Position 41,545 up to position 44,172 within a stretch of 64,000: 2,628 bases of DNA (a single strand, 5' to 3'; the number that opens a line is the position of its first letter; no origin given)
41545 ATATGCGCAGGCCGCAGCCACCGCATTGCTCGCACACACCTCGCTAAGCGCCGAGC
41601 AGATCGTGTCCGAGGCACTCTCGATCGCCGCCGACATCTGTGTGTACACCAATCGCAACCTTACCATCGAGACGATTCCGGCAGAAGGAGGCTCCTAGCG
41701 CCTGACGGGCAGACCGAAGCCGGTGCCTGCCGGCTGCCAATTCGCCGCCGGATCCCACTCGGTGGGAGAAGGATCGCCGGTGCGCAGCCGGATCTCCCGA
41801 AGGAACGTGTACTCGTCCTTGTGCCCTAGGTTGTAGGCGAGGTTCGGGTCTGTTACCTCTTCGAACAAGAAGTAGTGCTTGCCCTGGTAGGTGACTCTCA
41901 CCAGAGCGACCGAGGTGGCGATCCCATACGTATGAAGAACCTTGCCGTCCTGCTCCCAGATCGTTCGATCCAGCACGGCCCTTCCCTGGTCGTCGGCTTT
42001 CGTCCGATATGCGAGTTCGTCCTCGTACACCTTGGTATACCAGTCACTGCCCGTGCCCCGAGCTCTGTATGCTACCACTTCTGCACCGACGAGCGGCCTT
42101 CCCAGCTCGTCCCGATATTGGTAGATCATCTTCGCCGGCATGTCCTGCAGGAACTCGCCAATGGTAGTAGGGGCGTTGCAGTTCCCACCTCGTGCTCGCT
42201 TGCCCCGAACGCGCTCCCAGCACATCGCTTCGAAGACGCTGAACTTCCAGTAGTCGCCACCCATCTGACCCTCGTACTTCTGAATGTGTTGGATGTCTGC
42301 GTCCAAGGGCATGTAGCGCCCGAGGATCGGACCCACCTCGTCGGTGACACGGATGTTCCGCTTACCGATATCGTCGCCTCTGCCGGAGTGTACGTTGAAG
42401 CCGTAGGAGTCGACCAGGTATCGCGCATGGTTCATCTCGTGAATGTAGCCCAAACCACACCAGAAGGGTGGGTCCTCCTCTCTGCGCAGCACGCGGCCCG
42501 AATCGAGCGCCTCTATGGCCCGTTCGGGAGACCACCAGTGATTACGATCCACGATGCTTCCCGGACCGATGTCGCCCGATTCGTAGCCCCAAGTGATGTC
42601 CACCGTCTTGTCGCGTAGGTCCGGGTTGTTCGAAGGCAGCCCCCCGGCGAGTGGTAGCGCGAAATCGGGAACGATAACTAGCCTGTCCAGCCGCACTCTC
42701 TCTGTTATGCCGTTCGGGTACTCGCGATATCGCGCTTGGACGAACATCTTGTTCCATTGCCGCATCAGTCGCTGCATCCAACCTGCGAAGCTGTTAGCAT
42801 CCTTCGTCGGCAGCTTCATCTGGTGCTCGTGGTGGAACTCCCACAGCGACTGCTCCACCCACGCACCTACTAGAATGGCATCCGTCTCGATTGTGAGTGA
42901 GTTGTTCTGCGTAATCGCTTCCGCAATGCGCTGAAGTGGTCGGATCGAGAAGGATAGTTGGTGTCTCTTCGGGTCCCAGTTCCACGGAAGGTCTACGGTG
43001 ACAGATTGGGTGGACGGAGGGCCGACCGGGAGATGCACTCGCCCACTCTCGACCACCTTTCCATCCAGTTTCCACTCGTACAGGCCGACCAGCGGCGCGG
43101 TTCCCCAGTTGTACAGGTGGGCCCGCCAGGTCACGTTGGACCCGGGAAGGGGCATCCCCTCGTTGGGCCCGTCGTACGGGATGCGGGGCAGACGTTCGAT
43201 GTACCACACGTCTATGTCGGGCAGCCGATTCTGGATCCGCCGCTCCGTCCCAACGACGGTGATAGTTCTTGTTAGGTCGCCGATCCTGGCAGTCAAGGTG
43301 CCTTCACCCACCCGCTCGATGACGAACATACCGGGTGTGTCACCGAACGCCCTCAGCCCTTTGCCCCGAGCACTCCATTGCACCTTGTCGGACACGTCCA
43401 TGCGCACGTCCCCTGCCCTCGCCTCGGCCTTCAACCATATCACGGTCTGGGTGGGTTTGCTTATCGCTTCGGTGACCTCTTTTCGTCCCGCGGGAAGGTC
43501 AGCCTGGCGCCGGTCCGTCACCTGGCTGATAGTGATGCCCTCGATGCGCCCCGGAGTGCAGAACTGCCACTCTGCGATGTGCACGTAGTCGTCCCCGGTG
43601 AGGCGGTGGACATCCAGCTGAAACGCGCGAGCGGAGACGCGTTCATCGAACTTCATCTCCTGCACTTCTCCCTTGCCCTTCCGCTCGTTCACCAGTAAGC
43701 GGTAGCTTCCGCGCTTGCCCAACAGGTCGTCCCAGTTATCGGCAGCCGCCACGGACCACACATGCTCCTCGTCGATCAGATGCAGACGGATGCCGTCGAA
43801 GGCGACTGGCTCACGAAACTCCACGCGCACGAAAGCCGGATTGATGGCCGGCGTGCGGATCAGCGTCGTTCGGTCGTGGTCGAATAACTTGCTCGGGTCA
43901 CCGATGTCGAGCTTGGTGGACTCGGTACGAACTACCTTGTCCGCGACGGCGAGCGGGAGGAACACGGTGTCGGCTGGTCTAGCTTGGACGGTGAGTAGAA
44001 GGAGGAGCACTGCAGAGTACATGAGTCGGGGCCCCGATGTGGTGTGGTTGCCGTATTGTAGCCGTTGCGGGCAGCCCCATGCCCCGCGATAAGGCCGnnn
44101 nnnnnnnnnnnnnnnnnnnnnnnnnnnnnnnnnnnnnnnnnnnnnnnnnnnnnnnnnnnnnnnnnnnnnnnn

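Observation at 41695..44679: Large secreted discoidin-HExxH protein paired with a GbsR-type regulator: member 1 of an uncharacterised paralogous family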

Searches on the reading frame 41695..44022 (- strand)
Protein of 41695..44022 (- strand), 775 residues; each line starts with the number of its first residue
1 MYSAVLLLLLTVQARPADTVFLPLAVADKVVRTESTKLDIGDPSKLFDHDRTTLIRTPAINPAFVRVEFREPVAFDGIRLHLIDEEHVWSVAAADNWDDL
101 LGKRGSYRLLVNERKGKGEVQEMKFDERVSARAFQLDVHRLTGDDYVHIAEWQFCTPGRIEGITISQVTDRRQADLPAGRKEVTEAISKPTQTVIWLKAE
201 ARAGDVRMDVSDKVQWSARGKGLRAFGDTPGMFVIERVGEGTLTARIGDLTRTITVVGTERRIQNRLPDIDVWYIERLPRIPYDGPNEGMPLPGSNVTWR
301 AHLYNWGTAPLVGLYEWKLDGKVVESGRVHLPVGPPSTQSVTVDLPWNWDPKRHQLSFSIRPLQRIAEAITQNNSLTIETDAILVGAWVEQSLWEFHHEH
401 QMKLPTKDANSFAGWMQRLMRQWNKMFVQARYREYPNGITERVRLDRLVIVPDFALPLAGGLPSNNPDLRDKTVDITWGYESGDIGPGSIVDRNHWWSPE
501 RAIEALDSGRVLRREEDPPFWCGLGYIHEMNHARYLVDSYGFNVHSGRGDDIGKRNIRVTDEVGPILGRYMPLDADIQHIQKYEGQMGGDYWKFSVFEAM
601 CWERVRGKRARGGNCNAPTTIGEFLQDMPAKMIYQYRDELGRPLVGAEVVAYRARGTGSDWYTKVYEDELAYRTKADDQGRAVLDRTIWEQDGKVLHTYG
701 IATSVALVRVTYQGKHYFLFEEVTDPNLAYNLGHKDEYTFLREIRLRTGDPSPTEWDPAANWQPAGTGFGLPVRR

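Call 4: search_protein_families(library=pfam, proteins=[window:41695-44022:-], max_evalue=0.1)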
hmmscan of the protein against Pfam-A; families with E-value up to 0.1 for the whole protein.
window:41695-44022:- (775 aa): 2 families
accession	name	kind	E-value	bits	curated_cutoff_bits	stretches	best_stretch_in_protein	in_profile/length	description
PF16353.11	LacZ_4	-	0.025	15.3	27.3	1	315-350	19-52/87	Beta-galactosidase, domain 4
PF08986.15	DUF1889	-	0.051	14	26.9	0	619-681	19-78/96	Domain of unknown function (DUF1889)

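Call 5: search_protein_families(library=ncbifam, proteins=[window:41695-44022:-], max_evalue=0.1)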
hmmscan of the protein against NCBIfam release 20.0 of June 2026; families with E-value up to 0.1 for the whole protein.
window:41695-44022:- (775 aa): 0 families

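Call 6: search_solved_structures(query=window:41695-44022:-, max_evalue=1)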
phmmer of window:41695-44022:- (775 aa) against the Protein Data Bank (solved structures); distinct sequences matched with E-value up to 1: 0.

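Call 8: find_homologous_proteins(query=window:41695-44022:-, region=1-775)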
Query window:41695-44022:-, residues 1-775 (775 aa): 81 proteins with E <= 0.001 among 8000 candidates.
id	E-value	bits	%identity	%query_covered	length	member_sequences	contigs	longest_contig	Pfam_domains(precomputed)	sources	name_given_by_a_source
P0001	0.0e+0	1670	90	100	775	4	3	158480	-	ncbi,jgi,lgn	ncbi:MAG: hypothetical protein HRF45_00130 [Fimbriimonadia bacterium]|jgi:hypothetical protein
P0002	0.0e+0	1138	62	97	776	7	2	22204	-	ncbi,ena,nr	ncbi:MAG TPA: hypothetical protein PLP86_07135 [Armatimonadota bacterium]|nr:hypothetical protein [A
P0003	0.0e+0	1097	60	98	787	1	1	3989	-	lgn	-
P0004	0.0e+0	1079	59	99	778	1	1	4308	-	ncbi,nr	ncbi:MAG: hypothetical protein JXO22_10045 [Phycisphaerae bacterium]|nr:hypothetical protein [Phycis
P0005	0.0e+0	1077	59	95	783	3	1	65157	-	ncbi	-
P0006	0.0e+0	1059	57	98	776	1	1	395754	-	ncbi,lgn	-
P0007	0.0e+0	1046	57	99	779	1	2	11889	-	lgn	-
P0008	0.0e+0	1038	59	97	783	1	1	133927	-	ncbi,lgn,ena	-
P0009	0.0e+0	1036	57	99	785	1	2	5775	-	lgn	-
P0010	0.0e+0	1028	58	99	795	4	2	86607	-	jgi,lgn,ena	-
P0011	0.0e+0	1025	56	99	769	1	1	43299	-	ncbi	-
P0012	0.0e+0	1020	57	99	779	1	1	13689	-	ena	-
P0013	0.0e+0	1020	56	99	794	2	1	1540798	-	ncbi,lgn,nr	ncbi:MAG: hypothetical protein IPM18_09030 [Phycisphaerales bacterium]|nr:hypothetical protein [Phyc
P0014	1.6e-298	1010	56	99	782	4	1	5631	-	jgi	-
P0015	2.6e-295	1000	55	98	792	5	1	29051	-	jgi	jgi:hypothetical protein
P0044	1.3e-225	769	54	79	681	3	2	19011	-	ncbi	ncbi:MAG: hypothetical protein SNJ76_06175 [Fimbriimonadaceae bacterium]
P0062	1.6e-80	289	37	63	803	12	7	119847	-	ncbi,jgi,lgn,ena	-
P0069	3.9e-77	278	38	60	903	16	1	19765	PF07691.18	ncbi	-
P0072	4.8e-72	261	35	62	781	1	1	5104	PF18099.8,PF16990.12,PF03422.22,PF24108.2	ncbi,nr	ncbi:MAG TPA: carbohydrate-binding domain-containing protein [Polyangiaceae bacterium]|nr:carbohydra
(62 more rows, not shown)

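Call 23: search_protein_representatives(alignment_id=A1)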
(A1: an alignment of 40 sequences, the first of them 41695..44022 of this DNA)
Query: 40 sequences, 807 profile positions. Proteins with E-value up to 0.001 (for the whole library): 7053; up to 1e-10: 2569; up to 1e-30: 957. The best 150 are listed.
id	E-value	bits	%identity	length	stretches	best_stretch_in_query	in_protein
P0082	0.0e+00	1053.0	-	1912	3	21-702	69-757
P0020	2.2e-292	988.6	-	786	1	12-728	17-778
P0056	1.2e-288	976.3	-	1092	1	9-740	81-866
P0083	5.5e-263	891.4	-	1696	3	235-723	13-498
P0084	2.6e-260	882.5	-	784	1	26-703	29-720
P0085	1.1e-258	877.1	-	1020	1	26-710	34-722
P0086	4.2e-248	842.1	-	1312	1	11-728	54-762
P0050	2.4e-247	839.6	-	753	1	10-701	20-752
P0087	4.7e-246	835.4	-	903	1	3-741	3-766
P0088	1.2e-244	830.7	-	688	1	2-700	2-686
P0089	4.7e-241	818.8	-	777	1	32-710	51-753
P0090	3.9e-240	815.8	-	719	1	11-708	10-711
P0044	7.1e-235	798.4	-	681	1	164-710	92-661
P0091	1.7e-232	790.5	-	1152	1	7-711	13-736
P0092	2.7e-232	789.8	-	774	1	22-721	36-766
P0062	5.0e-195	666.6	-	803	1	234-728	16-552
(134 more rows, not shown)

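Call 24: predict_structure(alignment_id=A1)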
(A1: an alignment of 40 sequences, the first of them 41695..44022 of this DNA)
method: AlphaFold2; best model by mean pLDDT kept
length: 775 residues; sequences in the alignment: 40
mean_pLDDT: 94.1   pTM: 0.89
mean pLDDT of the five models: 94.1, 93.7, 92.8, 92.7, 92.1
residues with pLDDT >= 90: 686; 70-90: 69; 50-70: 7; < 50: 13
segments of 3 or more residues with pLDDT < 50: 1-4, 7-14
pLDDT, mean of each block of 10 residues (from residue 1): 47 59 95 94 93 88 98 97 94 98 98 93 96 98 89 95 96 92 97 97 91 95 94 98 95 97 94 98 95 98 97 98 98 96 98 97 94 97 98 97 96 98 98 96 98 94 91 97 89 96 98 97 97 95 93 93 96 96 95 97 95 89 95 98 98 91 95 97 97 92 97 97 98 98 95 95 91 63
secondary structure, 60 per line:
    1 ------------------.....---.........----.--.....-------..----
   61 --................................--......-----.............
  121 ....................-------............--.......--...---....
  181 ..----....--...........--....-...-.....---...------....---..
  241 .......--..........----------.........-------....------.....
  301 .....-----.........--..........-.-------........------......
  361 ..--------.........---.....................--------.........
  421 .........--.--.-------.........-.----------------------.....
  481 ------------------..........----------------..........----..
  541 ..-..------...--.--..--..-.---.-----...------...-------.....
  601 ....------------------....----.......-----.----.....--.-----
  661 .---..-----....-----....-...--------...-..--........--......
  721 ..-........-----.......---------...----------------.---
elements in order (helices of 4 or more, strands of 3 or more residues): E19-23 E30-35 H43-47 E63-94 H97-102 E108-140 E148-159 E162-168 E180-182 E187-190 E193-203 E206-209 E215-219 E223-225 E232-235 E239-247 E250-259 E270-278 H286-289 E296-305 E311-319 E322-331 E341-348 E355-362 H371-374 E375-379 E383-390 H391-403 H412-429 E443-451 E476-480 H499-508 H525-534 H539-542 E577-579 H596-604 H623-626 E631-637 E648-652 E672-675 E681-684 E697-699 E705-712 E715-722 H724-731 E737-743

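Call 26: fold_search(model_id=the predicted structure, library=pdb)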
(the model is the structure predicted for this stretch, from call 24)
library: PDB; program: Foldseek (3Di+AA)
matches with E <= 10: 1783; with E <= 0.001: 223
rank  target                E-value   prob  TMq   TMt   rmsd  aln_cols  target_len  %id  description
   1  8ayr_A                5.0e-09  1.00  0.14  0.16  18.9       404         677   13  Sialidases and Fucosidases of Akkermansia muciniphila are key for rapid growth on colonic mucin and nutrient sharing a (released 2023-03-01)
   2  8ayr_B                2.7e-08  1.00  0.14  0.15  18.9       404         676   13  Sialidases and Fucosidases of Akkermansia muciniphila are key for rapid growth on colonic mucin and nutrient sharing a (released 2023-03-01)
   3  5xnr                  1.2e-07  1.00  0.15  0.28  21.8       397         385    8  Truncated AlyQ with CBM32 and alginate lyase domains (released 2018-06-13)
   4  6d8g_A                3.9e-07  0.96  0.14  0.14  26.5       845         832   10  D341A D367A calcium binding mutant of Bacteroides uniformis beta-glucuronidase 2 (released 2018-10-17)
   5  5zu6                  7.4e-07  1.00  0.15  0.66   3.1       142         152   13  A CBM32 derived from alginate lyase B (AlyB-OU02) (released 2018-06-20)
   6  9npa                  8.3e-07  0.96  0.15  0.16  26.1       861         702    8  Crystal structure of the inactive conformation of a glycoside hydrolase (CapGH2b) from the GH2 family in the space group (released 2025-11-12)
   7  4zy9_A                9.2e-07  1.00  0.15  0.75   3.3       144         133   13  X-ray crystal structure of selenomethionine-labelled V110M mutant of chitosan-binding module 1 derived from chitosanas (released 2016-04-13)
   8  2jda_B                1.0e-06  1.00  0.13  0.63   3.3       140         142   16  Structure of a pectin binding carbohydrate binding module determined in an monoclinic crystal form. (released 2007-01-16)
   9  6d50_A                1.2e-06  0.85  0.14  0.13  26.8       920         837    8  Bacteroides uniforms beta-glucuronidase 2 bound to D-glucaro-1,5-lactone (released 2018-10-17)
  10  2jd9                  1.4e-06  1.00  0.13  0.66   2.8       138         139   15  Structure of a pectin binding carbohydrate binding module determined in an orthorhombic crystal form. (released 2007-01-16)
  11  5z1a                  1.4e-06  0.89  0.12  0.14  26.7       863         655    9  The crystal structure of Bacteroides fragilis beta-glucuronidase in complex with uronic isofagomine (released 2018-12-12)
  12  2v5y                  1.6e-06  0.99  0.10  0.13  29.9       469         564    8  Crystal structure of the receptor protein tyrosine phosphatase mu ectodomain (released 2007-09-11)
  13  8u01                  1.8e-06  0.95  0.14  0.13  27.4       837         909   10  Crystal Structure of the Glycoside Hydrolase Family 2 TIM Barrel-domain Containing Protein from Phocaeicola plebeius (released 2023-09-27)
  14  9npn_A                1.9e-06  0.92  0.15  0.16  26.0       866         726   10  Crystal structure of the inactive conformation of a glycoside hydrolase (CapGH2b - E465A Mutant) from the GH2 family i (released 2025-11-12)
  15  9npf_B                1.9e-06  0.91  0.14  0.15  26.7       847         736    9  Crystal structure of the inactive conformation of a glycoside hydrolase (CapGH2b) from the GH2 family in the space gro (released 2025-11-12)
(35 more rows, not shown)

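Call 34: find_encoding_contigs(protein=P0001, flank=6000, max_places=3)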
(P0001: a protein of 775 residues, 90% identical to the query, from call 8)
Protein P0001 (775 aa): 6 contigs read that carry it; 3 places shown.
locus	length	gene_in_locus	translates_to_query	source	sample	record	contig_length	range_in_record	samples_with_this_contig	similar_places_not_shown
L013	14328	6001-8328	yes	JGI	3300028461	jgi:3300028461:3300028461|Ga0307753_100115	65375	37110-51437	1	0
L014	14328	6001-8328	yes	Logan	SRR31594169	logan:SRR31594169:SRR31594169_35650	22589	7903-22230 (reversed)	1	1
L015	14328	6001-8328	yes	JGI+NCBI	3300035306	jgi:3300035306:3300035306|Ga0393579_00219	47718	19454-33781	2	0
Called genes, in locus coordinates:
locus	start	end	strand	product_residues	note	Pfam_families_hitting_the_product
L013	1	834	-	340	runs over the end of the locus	PF07934:OGG_N, PF00730:HhH-GPD (weak)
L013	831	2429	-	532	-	PF02638:GHL10 (faint), PF16373:DUF4985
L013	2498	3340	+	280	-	PF01261:AP_endonuc_2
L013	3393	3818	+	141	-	PF00334:NDK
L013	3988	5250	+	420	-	-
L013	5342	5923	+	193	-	PF12802:MarR_2, PF01047:MarR (weak)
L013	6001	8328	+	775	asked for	-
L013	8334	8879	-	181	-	PF00227:Proteasome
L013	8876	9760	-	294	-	PF02899:Phage_int_SAM_1, PF00589:Phage_integrase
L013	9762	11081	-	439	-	PF01134:GIDA, PF01266:DAO (faint), PF07992:Pyr_redox_2 (weak)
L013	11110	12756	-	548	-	PF05960:DUF885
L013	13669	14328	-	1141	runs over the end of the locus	PF13489:Methyltransf_23 (faint), PF08241:Methyltransf_11, PF13649:Methyltransf_25 (faint), PF00534:Glycos_transf_1, PF13692:Glyco_trans_1_4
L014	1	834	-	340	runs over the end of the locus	PF07934:OGG_N, PF00730:HhH-GPD (weak)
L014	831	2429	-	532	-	PF02638:GHL10 (faint), PF16373:DUF4985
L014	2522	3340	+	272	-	PF01261:AP_endonuc_2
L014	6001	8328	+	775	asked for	-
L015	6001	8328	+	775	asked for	-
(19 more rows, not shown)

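Call 35: find_encoding_contigs(protein=P0006, flank=6000, max_places=2)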
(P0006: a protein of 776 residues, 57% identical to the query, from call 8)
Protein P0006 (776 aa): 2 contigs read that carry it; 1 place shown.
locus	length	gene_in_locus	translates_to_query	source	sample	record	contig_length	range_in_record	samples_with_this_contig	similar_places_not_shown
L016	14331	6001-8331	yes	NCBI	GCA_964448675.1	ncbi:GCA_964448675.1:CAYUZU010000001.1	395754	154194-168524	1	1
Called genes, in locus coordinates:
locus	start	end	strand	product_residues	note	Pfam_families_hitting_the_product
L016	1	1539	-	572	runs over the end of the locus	PF13231:PMT_2, PF02516:STT3 (weak)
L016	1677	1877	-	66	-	-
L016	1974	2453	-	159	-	PF02367:TsaE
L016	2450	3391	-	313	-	PF00586:AIRS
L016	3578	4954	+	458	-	PF07607:DUF1570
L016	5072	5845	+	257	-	PF02517:Rce1-like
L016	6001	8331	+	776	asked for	-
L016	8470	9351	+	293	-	-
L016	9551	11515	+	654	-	PF04389:Peptidase_M28, PF01546:Peptidase_M20 (weak)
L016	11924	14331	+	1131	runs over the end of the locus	-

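Call 37: find_encoding_contigs(protein=P0002, flank=5000, max_places=2)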
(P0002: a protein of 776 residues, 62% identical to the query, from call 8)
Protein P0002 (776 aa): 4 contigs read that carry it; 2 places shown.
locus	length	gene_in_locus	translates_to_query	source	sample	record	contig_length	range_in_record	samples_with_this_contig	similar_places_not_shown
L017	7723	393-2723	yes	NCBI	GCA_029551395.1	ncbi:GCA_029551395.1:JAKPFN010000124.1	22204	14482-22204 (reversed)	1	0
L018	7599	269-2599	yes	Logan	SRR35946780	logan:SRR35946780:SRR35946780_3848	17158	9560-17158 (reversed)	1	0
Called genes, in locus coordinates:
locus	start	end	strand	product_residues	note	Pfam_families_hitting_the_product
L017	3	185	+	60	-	?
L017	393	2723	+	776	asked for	-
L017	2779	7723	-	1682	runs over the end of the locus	PF13385:Laminin_G_3 (weak), PF13715:CarbopepD_reg_2 (faint), PF07705:CARDB (weak), PF00775:Dioxygenase_C (faint), PF13620:CarboxypepD_reg, PF00754:F5_F8_type_C, PF22633:F5_F8_type_C_2 (weak), PF13620:CarboxypepD_reg, +1 more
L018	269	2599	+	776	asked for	-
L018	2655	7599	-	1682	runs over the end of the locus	PF13385:Laminin_G_3 (weak), PF13715:CarbopepD_reg_2 (faint), PF07705:CARDB (weak), PF00775:Dioxygenase_C (faint), PF13620:CarboxypepD_reg, PF00754:F5_F8_type_C, PF22633:F5_F8_type_C_2 (weak), PF13620:CarboxypepD_reg, +1 more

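Call 38: find_encoding_contigs(protein=P0013, flank=5000, max_places=1)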
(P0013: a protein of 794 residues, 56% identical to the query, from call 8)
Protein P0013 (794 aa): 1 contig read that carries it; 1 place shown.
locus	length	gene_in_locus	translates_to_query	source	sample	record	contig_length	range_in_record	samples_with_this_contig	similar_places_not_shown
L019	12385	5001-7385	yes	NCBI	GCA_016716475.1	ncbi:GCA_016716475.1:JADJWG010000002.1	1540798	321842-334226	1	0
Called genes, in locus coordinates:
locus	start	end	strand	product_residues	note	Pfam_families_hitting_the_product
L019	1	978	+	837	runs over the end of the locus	-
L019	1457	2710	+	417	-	PF07610:DUF1573, PF22544:HYDIN_VesB_CFA65-like_Ig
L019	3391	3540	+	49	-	-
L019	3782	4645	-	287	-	-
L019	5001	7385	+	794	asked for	-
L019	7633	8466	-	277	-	PF13408:Zn_ribbon_recom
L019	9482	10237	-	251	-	PF00226:DnaJ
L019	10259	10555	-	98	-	-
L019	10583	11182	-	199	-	-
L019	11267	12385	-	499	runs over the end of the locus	PF10412:TrwB_AAD_bind (faint), PF12696:TraG-D_C (weak)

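Call 68: list_cluster_members(proteins=[P0062, P0069, P0013, P0072, P0044])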
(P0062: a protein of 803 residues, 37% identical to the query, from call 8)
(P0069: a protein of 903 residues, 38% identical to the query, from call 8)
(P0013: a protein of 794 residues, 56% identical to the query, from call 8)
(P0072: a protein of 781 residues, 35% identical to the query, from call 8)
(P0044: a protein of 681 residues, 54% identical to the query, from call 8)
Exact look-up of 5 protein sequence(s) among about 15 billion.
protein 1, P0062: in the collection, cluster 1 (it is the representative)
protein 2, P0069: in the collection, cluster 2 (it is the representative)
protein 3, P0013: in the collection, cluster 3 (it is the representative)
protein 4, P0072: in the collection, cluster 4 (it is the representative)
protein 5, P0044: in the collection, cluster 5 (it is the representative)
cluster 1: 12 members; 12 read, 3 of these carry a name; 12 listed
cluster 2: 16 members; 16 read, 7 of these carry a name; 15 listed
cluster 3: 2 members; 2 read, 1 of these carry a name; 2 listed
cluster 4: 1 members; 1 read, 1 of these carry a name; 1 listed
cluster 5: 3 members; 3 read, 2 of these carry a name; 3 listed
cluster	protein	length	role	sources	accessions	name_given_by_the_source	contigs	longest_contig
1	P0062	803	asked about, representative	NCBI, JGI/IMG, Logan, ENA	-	-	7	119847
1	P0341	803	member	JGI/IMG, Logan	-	hypothetical protein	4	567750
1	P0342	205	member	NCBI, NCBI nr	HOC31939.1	MAG TPA: hypothetical protein PKK84_06835, partial [Armatimonadota bacterium] | hypothetical protein [Armatimonadota bacterium]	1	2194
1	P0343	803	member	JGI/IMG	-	protocatechuate 3,4-dioxygenase beta subunit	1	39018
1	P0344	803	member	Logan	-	-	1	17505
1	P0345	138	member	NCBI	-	-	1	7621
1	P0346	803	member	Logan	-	-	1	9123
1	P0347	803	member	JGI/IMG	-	-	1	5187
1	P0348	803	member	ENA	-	-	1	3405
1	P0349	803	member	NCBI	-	-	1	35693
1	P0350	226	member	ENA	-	-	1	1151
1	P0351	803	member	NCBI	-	-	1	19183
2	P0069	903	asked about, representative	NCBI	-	-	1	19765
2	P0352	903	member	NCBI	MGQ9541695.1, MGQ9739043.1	MAG: PA14 domain-containing protein [Armatimonadota bacterium]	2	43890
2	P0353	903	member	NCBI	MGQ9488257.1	MAG: PA14 domain-containing protein [Armatimonadota bacterium]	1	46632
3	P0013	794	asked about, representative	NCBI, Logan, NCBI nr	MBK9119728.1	MAG: hypothetical protein IPM18_09030 [Phycisphaerales bacterium] | hypothetical protein [Phycisphaerales bacterium]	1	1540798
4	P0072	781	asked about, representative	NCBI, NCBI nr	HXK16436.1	MAG TPA: carbohydrate-binding domain-containing protein [Polyangiaceae bacterium] | carbohydrate-binding domain-containing protein [Polyangiaceae bacterium]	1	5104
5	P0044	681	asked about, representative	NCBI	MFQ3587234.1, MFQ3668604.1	MAG: hypothetical protein SNJ76_06175 [Fimbriimonadaceae bacterium]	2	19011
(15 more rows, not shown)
